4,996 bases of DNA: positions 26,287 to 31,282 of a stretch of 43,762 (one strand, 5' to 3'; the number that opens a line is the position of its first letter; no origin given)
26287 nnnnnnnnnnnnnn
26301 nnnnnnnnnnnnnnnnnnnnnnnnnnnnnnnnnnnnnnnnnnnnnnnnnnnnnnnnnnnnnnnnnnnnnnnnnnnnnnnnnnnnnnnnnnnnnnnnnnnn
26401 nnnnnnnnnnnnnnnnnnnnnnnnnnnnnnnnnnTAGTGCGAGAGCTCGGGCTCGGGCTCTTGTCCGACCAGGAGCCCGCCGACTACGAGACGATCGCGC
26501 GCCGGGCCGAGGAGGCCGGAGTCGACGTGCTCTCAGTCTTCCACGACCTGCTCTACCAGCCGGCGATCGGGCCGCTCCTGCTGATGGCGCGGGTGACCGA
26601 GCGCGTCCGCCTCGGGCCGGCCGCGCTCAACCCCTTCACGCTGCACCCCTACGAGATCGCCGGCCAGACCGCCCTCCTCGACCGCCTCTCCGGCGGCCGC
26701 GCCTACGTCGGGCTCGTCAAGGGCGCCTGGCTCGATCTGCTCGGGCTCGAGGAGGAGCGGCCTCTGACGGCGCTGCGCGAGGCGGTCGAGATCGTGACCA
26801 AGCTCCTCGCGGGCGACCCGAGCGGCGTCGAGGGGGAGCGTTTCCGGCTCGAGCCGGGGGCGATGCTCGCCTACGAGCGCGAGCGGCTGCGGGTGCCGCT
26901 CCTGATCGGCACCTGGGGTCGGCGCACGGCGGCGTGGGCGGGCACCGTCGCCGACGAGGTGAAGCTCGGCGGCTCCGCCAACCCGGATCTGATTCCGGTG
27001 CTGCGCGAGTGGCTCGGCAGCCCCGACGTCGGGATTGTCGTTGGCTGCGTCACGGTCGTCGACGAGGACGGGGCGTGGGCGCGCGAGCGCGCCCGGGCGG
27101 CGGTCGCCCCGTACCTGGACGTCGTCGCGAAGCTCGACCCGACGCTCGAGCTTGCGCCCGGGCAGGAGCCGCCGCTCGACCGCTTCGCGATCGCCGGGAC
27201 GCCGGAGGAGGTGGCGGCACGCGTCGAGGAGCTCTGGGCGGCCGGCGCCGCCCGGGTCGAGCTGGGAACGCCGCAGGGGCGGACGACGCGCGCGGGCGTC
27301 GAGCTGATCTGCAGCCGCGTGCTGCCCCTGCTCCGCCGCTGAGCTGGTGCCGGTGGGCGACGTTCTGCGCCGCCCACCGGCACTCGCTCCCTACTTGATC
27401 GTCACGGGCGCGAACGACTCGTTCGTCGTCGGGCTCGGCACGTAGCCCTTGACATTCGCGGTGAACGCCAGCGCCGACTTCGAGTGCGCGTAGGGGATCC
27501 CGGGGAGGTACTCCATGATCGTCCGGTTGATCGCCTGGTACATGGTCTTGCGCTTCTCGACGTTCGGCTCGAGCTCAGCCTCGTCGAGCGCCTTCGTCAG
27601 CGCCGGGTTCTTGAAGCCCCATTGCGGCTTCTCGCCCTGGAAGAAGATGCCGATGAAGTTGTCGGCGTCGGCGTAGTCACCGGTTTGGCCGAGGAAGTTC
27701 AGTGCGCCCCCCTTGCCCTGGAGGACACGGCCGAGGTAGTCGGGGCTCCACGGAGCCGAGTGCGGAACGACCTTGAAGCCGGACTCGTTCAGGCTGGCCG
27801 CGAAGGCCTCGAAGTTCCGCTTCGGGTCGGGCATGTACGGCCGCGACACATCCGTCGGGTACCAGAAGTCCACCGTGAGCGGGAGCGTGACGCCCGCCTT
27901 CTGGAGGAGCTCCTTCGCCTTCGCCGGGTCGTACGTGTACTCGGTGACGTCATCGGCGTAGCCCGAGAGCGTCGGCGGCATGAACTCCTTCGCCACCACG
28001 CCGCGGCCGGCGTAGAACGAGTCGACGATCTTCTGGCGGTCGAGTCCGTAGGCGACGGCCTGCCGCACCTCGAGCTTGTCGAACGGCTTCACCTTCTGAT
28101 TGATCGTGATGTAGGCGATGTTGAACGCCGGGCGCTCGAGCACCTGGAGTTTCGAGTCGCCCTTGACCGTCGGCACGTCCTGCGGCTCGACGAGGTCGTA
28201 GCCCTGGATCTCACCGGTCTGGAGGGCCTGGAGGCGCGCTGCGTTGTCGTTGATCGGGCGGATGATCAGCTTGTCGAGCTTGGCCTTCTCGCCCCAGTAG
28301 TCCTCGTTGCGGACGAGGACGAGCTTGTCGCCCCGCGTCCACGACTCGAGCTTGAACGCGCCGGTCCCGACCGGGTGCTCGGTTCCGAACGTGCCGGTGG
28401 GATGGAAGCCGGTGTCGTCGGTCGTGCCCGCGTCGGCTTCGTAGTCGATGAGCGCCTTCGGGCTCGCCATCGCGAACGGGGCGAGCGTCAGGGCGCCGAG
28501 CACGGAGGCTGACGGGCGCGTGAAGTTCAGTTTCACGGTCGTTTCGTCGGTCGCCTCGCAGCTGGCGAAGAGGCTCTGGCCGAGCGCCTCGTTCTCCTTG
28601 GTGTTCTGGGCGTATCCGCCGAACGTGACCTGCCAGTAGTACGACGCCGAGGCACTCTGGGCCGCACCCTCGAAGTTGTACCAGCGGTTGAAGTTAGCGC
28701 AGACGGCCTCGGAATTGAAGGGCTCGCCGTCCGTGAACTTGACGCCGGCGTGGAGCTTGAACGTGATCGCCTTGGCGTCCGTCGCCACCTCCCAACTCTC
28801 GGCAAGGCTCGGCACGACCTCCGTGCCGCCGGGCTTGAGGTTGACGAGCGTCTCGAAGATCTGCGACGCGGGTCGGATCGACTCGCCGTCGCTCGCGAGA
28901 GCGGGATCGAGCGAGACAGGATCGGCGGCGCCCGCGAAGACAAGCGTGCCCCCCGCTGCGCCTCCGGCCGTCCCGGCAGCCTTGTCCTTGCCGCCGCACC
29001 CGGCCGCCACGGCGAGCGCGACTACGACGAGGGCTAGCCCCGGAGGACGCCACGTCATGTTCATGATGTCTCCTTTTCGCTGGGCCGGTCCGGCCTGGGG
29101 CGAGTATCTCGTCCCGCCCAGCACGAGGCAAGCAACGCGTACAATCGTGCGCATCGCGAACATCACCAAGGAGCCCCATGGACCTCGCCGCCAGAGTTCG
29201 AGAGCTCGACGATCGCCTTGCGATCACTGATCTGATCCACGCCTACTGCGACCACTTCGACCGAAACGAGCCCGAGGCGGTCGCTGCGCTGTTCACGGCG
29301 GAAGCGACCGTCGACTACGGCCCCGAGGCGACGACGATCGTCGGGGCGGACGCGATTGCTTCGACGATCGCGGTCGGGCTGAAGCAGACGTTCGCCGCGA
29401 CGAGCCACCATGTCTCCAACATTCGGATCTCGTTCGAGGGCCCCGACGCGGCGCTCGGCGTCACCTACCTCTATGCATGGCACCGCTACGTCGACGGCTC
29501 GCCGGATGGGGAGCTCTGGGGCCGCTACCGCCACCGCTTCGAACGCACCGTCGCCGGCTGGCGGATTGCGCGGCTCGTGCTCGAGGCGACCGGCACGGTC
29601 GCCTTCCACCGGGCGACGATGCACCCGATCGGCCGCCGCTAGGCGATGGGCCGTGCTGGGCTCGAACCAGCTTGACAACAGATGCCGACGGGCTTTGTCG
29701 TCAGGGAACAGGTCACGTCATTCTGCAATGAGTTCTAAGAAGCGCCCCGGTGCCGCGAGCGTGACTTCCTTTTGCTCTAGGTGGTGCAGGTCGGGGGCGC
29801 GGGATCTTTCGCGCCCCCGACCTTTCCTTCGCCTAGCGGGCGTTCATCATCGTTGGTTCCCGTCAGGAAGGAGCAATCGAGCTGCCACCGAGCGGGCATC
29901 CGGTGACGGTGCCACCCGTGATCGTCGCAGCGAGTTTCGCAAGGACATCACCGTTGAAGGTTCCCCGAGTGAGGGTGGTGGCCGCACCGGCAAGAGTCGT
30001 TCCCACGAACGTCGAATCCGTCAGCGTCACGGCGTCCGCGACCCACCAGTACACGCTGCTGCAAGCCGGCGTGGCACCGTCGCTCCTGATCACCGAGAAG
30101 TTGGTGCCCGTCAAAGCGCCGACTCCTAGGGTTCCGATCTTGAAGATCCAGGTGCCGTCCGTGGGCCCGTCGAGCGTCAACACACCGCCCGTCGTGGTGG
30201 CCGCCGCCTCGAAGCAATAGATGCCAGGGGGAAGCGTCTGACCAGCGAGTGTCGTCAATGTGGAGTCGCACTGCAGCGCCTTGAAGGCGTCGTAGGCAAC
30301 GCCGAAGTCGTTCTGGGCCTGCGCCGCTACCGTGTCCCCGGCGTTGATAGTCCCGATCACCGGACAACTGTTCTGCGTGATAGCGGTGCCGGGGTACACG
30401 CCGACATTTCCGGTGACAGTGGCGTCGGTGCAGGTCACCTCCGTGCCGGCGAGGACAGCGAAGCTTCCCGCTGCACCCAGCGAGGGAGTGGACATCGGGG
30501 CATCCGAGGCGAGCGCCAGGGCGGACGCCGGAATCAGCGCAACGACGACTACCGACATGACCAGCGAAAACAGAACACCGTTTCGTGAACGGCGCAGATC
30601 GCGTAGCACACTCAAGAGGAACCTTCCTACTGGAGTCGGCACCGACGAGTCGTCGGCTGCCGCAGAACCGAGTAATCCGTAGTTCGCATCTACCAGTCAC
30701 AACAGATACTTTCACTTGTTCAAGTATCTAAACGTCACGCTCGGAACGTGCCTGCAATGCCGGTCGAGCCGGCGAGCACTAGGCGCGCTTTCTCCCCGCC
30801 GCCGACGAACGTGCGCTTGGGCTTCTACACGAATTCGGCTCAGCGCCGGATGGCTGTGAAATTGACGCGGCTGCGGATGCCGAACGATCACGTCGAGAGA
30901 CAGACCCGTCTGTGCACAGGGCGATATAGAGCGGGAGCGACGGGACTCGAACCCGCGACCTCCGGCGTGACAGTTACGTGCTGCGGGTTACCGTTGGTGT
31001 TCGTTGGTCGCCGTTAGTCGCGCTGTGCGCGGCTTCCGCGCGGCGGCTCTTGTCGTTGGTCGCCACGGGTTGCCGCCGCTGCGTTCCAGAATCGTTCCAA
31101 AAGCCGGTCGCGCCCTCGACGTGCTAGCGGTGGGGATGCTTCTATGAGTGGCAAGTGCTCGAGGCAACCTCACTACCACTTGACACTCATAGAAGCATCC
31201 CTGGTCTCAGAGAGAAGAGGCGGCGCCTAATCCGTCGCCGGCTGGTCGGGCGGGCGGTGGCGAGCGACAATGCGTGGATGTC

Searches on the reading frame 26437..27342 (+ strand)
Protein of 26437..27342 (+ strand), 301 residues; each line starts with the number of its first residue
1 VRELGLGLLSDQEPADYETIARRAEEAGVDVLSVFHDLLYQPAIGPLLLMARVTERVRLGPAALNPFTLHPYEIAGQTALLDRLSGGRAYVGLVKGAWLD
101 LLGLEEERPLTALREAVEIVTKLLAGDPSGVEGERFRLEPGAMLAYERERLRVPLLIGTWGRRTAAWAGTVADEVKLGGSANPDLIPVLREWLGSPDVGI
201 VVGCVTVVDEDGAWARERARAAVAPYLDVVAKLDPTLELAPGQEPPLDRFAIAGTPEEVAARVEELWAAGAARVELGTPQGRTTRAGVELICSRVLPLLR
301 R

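Call 8: search_protein_families(library=pfam, proteins=[window:26437-27342:+], max_evalue=0.01)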
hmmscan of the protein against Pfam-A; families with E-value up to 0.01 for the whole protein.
window:26437-27342:+ (301 aa): 1 family
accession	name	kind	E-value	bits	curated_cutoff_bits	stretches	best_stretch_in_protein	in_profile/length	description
PF00296.26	Bac_luciferase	-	2.9e-30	106.2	27.9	1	10-271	17-312/314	Luciferase-like monooxygenase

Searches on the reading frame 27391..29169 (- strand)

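Call 8: search_protein_families(library=pfam, proteins=[window:27391-29169:-], max_evalue=0.01)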
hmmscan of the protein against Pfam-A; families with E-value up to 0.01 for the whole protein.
window:27391-29169:- (592 aa): 1 family
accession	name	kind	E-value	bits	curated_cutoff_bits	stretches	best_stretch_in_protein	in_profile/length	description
PF00496.27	SBP_bac_5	-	1.2e-89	301.4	32.4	1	117-513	1-364/368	Bacterial extracellular solute-binding proteins, family 5 Middle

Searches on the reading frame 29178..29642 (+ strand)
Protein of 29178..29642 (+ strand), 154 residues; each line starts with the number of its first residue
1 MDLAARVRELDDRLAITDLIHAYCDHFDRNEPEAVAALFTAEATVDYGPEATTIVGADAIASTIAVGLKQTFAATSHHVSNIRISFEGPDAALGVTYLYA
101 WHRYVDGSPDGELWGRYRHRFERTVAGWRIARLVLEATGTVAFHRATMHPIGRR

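Call 8: search_protein_families(library=pfam, proteins=[window:29178-29642:+], max_evalue=0.01)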
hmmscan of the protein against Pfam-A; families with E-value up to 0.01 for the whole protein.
window:29178-29642:+ (154 aa): 4 families
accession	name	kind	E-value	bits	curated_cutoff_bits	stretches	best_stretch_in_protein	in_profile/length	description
PF13577.12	SnoaL_4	-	6.4e-29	101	24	1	8-133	1-125/126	SnoaL-like domain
PF12680.13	SnoaL_2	-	0.00024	22.1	27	1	21-106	2-77/102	SnoaL-like domain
PF14534.12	DUF4440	-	0.00054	20.8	25.2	1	16-130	1-107/107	Domain of unknown function (DUF4440)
PF13474.12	SnoaL_3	-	0.002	18.9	22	1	16-132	1-113/121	SnoaL-like domain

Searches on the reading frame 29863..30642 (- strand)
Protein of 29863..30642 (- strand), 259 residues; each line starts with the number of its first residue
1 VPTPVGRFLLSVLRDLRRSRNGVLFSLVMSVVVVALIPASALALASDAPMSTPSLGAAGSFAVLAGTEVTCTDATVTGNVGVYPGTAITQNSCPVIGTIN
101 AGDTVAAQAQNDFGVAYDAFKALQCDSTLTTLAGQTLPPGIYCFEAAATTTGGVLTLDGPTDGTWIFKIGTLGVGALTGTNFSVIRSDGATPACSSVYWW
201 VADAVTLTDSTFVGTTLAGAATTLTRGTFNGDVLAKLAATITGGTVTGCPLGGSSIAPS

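Call 8: search_protein_families(library=pfam, proteins=[window:29863-30642:-], max_evalue=0.01)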
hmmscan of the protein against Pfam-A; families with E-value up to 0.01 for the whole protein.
window:29863-30642:- (259 aa): 1 family
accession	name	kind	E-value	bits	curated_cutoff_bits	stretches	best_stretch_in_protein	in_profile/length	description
PF11999.13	Ice_binding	-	2.4e-24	86.6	28.7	1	63-246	1-207/208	Ice-binding-like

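Call 46: find_encoding_contigs(protein=window:29863-30642:-, flank=10000, max_places=10)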
Protein window:29863-30642:- (259 aa): no gene with exactly this product is on record in the collection.

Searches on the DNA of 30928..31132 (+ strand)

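Call 77: search_dna_similar(query=window:30928-31132:+, collection=plasmids, mode=distant, max_rows=10)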
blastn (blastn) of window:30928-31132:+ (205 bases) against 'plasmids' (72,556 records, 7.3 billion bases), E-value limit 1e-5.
Records with a match: 71; places in all: 101; records where one place covers at least 80% of the query: 0.
Best place of each record, by identity: 95-99% 26; 90-95% 45.
By first word of the organism name: Azospirillum 23; Bacillus 9; Sinorhizobium 4; Peribacillus 3; Photobacterium 2; Ralstonia 2; Pseudomonas 2; Enterococcus 2; Niallia 2; Anoxybacillus 2; and 20 more.
By predicted mobility (MOB-suite, as given by PLSDB): non-mobilizable 64; mobilizable 6; conjugative 1.
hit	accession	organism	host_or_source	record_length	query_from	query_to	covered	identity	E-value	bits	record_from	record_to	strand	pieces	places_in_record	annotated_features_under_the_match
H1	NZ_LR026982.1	Rhodoplanes serenus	-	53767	4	46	21%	97.7%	1e-10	74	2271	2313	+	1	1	none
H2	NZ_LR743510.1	Methylobacterium bullatum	-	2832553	4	46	21%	95.3%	1e-9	70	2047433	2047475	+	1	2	none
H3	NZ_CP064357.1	Miltoncostaea oceani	pure culture,marine sediment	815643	3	45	21%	93.0%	5e-8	65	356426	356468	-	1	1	none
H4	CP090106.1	Sinorhizobium meliloti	Medicago,Cell culture,Plant nodule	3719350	4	46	21%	93.0%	5e-8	65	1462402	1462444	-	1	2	none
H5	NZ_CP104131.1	Sinorhizobium sp. K101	Phaseolus vulgaris,cell ...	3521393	4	46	21%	93.0%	5e-8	65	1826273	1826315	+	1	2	none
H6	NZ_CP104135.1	Sinorhizobium sp. C101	Phaseolus vulgaris,cell ...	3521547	4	46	21%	93.0%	5e-8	65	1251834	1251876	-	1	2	none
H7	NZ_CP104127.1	Sinorhizobium sp. M103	Phaseolus vulgaris,cell ...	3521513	4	46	21%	93.0%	5e-8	65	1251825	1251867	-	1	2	none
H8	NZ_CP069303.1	Shinella sp. PSBB067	monoisolate,Minnesota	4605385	4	46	21%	93.0%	5e-8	65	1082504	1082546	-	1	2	none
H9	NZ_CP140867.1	Rhizobium leguminosarum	Trifolium pratense,whole organism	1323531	4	46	21%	93.0%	5e-8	65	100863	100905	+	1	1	record has no annotation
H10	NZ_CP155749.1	Sphingomonas parapaucimobilis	Chinese cabbage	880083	4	46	21%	93.0%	5e-8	65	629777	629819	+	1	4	none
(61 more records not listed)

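Call 78: search_dna_similar(query=window:30928-31132:+, collection=phages, mode=distant, max_rows=10)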
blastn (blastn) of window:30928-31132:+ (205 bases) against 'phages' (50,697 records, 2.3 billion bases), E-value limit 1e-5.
Records with a match: 23; places in all: 28; records where one place covers at least 80% of the query: 0.
Best place of each record, by identity: >=99% 1; 95-99% 9; 90-95% 7; 80-90% 6.
By first word of the organism name: Aeromonas 8; Salmonella 4; Erwinia 3; Agrobacterium 2; Acinetobacter 2; Phage 1; Enterococcus 1; Escherichia 1; Bacteriophage 1.
By host as written in the record: Aeromonas hydrophila 8; - 4; Agrobacterium tumefaciens C58 2; Erwinia amylovora 2; Homo sapiens 2; Salmonella enterica serovar Paratyphi A 1; Erwinia amylovora ATCC 29780 1; Salmonella enterica subsp. enterica serovar Kentucky 1; and 2 more.
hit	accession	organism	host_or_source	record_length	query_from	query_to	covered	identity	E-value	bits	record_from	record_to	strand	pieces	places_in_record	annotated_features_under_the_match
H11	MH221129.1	Salmonella phage SPAsTU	Salmonella enterica serovar Paratyphi A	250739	4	46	21%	90.7%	2e-7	61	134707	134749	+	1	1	tRNA-Asp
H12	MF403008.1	Agrobacterium phage Atu_ph07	Agrobacterium tumefaciens C58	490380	4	45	20%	92.9%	6e-8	64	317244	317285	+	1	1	none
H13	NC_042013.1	Agrobacterium phage Atu_ph07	Agrobacterium tumefaciens C58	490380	4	45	20%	92.9%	6e-8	64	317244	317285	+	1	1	none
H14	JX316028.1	Erwinia phage phiEaH2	Erwinia amylovora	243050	4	46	21%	88.4%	8e-6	56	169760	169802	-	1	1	none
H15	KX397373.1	Erwinia phage vB_EamM_Stratton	Erwinia amylovora ATCC 29780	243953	4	46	21%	88.4%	8e-6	56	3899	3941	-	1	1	tRNA-His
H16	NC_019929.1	Erwinia phage phiEaH2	Erwinia amylovora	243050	4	46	21%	88.4%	8e-6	56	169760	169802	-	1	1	none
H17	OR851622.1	Salmonella phage S.Kent 1-2-1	Salmonella enterica subsp. enterica ...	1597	4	46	21%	88.4%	8e-6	56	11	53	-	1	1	record has no annotation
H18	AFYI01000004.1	Salmonella enterica subsp. enterica serovar Infantis str. ...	Homo sapiens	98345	4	46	21%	88.4%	8e-6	56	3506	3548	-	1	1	tRNA-Asp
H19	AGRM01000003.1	Salmonella enterica subsp. houtenae str. ATCC BAA-1581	Homo sapiens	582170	4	46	21%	88.4%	8e-6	56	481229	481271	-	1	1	tRNA-Asp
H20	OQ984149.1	Phage C48C1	-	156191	7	46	20%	92.7%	2e-6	58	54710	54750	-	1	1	tRNA-Asp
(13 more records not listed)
